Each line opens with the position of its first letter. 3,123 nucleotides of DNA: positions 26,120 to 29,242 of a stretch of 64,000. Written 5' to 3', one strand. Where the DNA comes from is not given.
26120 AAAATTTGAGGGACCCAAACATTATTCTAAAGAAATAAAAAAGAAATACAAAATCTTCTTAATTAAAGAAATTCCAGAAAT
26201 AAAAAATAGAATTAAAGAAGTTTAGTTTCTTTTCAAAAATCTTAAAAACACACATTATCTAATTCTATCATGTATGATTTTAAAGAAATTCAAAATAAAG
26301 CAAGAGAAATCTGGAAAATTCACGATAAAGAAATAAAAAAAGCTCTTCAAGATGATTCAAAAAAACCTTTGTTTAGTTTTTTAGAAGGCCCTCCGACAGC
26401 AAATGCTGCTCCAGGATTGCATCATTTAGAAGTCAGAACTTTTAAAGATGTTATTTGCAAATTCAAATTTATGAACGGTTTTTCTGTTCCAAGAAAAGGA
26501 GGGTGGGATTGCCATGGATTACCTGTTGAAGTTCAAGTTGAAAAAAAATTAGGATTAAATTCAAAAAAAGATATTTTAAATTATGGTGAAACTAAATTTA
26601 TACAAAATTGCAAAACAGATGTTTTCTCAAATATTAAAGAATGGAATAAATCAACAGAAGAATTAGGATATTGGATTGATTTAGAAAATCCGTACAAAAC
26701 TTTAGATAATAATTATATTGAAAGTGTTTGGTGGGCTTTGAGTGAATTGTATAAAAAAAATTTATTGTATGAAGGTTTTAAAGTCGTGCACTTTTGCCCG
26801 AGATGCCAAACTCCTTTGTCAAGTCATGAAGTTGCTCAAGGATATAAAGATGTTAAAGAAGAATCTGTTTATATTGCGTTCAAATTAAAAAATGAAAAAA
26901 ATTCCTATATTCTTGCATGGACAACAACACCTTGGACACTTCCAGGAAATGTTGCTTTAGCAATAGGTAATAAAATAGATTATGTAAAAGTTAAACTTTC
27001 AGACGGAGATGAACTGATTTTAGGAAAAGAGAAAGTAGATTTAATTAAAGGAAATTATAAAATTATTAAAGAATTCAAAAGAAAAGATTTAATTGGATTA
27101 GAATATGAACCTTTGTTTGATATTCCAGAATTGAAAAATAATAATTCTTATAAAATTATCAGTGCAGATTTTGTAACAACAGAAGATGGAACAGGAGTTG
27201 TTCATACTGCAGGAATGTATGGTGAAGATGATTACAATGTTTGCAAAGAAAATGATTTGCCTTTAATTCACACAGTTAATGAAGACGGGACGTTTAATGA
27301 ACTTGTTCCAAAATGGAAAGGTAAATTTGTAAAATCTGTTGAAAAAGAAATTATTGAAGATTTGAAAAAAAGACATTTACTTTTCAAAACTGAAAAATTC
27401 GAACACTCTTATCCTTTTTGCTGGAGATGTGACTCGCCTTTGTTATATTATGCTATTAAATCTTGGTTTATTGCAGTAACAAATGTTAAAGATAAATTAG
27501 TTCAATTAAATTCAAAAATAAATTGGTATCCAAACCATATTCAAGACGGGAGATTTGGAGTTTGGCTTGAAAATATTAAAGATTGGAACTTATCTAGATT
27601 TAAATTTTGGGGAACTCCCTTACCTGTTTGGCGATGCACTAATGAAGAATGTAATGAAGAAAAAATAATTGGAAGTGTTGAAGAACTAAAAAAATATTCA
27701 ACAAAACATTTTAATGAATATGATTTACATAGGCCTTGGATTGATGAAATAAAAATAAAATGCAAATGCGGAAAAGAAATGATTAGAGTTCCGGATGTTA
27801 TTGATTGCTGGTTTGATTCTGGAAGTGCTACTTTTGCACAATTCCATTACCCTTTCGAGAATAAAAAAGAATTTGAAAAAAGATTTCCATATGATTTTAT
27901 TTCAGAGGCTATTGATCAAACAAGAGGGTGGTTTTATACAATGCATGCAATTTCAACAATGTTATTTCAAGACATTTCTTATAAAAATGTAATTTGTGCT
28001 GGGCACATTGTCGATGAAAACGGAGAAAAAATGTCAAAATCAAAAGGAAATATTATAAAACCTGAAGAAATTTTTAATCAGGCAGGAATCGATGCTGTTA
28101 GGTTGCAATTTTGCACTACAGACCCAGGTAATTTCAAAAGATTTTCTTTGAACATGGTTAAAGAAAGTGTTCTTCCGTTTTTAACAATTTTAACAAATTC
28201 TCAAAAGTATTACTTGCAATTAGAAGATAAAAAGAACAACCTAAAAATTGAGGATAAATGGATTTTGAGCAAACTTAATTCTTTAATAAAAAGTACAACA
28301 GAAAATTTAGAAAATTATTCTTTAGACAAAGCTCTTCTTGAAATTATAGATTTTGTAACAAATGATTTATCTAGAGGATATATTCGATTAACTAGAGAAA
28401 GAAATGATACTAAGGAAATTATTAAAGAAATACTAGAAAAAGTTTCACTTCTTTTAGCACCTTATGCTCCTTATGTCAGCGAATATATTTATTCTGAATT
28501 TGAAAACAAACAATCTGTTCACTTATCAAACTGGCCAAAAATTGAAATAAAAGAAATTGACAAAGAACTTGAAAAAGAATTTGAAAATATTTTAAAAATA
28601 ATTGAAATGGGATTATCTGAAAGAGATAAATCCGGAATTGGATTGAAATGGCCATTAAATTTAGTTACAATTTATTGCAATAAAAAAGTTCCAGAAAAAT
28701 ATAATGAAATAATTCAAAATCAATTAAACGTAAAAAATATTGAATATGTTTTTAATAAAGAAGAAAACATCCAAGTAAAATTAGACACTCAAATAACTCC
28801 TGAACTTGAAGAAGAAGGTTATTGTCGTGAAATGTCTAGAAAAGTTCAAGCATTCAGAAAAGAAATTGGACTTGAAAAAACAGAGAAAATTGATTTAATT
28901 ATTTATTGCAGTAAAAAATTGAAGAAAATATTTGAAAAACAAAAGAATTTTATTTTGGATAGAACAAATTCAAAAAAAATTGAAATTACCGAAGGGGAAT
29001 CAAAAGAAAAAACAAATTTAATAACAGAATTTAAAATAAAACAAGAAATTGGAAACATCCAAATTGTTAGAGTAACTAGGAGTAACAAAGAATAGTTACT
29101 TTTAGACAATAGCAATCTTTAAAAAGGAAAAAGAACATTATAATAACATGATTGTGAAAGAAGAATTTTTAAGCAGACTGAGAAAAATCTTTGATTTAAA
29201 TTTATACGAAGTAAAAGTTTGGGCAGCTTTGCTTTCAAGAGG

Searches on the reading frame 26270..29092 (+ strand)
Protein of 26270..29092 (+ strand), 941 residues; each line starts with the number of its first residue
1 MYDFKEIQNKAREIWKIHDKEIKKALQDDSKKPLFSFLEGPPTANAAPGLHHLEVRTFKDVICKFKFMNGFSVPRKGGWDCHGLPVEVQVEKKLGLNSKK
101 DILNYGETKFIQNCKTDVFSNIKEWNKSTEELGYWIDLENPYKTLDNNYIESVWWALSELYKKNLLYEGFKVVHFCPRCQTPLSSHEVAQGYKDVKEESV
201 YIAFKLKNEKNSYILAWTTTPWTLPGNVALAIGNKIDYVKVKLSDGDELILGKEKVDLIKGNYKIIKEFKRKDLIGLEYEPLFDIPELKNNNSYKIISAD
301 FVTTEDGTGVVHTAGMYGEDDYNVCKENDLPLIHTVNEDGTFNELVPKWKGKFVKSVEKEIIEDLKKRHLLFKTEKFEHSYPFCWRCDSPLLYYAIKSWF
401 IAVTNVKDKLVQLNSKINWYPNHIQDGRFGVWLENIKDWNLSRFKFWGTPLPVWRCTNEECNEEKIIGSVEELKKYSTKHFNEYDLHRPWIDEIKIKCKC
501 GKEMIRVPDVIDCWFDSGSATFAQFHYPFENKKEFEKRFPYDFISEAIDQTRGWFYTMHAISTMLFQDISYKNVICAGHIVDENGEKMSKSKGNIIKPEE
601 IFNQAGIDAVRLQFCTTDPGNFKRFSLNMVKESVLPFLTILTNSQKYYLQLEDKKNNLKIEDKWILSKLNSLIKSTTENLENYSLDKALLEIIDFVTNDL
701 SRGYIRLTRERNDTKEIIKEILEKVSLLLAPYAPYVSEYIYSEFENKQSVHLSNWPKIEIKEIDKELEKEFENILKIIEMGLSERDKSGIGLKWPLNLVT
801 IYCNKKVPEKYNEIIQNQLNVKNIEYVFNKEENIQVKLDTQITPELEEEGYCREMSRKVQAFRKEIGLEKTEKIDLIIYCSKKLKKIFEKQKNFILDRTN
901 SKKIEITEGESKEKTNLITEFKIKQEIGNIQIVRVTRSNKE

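Call 19: search_protein_families(library=pfam, max_evalue=0.001, proteins=[window:26270-29092:+])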
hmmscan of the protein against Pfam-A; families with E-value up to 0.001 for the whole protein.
seq(941 aa): 5 families
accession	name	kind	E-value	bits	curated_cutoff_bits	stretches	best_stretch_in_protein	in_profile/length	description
PF00133.28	tRNA-synt_1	-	3.8e-120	401.9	22.7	1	14-621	5-409/414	tRNA synthetases class I (I, L, M and V)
PF08264.19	Anticodon_1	-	3.6e-33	115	25.1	1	662-798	1-146/148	Anticodon-binding domain of tRNA ligase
PF19302.4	DUF5915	-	9.5e-18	64.9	27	1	813-932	76-192/195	Domain of unknown function (DUF5915)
PF09334.17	tRNA-synt_1g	-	3.2e-10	39.8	20.1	1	541-619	285-359/391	tRNA synthetases class I (M)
PF01921.24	tRNA-synt_1f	-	0.00023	20.7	27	1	580-640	275-335/360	tRNA synthetases class I (K)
